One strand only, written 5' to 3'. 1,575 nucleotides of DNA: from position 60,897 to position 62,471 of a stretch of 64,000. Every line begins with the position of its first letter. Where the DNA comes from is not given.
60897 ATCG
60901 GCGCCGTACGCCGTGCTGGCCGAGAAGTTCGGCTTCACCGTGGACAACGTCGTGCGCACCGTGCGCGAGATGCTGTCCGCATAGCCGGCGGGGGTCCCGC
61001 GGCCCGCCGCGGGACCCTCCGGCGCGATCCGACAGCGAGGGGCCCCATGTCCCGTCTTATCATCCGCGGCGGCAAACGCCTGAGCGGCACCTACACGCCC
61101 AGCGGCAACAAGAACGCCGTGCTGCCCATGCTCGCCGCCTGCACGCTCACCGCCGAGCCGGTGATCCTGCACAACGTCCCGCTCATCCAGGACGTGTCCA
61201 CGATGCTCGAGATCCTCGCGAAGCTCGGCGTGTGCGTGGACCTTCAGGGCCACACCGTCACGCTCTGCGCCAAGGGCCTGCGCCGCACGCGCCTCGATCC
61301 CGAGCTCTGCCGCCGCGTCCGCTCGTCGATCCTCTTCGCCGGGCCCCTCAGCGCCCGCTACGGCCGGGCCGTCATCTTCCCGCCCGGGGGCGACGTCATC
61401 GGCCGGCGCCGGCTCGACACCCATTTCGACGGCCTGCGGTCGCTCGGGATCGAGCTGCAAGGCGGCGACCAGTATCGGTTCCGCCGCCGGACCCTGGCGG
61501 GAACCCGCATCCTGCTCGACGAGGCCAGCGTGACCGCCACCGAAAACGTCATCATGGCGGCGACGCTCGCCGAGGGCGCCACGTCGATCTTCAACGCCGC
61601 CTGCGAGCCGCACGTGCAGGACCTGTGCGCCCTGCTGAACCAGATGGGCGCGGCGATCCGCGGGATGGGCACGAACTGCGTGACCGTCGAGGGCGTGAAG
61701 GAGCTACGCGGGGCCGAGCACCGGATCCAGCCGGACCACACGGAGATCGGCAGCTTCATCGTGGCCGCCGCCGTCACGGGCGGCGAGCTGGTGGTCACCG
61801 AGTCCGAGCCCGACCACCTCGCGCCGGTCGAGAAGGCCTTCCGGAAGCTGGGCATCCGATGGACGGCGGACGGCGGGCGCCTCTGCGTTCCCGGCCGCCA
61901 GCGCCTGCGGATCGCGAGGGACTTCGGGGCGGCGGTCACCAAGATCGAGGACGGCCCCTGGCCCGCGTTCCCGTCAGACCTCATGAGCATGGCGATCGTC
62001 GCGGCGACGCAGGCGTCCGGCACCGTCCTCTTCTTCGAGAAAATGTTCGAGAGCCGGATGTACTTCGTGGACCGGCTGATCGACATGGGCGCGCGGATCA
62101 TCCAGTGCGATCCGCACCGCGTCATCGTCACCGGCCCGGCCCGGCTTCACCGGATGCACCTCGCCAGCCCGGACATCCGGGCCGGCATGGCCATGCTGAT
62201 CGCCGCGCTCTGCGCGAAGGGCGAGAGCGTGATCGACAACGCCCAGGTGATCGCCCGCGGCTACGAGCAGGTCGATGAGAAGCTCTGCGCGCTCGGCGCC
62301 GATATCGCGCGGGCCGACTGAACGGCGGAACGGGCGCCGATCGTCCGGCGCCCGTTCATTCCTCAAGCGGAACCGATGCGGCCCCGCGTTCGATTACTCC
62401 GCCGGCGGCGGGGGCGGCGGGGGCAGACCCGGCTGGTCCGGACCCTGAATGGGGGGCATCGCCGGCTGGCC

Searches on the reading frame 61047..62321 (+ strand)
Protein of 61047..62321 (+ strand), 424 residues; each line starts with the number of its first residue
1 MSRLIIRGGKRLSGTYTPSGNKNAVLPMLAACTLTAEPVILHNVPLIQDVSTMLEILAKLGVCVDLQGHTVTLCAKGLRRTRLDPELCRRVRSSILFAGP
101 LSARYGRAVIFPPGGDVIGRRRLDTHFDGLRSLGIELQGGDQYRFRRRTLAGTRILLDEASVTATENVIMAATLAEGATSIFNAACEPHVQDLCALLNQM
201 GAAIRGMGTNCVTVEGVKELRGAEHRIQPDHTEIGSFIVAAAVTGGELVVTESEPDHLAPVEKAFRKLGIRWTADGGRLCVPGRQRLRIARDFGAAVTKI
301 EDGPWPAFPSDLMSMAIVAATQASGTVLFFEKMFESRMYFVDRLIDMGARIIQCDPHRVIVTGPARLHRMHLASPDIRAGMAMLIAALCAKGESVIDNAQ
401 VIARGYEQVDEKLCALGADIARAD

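Call 15: search_protein_families(library=pfam, proteins=[window:61047-62321:+], max_evalue=0.001)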
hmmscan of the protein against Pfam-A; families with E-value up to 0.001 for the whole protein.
window:61047-62321:+ (424 aa): 1 family
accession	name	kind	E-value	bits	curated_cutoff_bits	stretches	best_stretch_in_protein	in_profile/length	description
PF00275.25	EPSP_synthase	-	7.5e-68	229.6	22.8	1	7-413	2-417/417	EPSP synthase (3-phosphoshikimate 1-carboxyvinyltransferase)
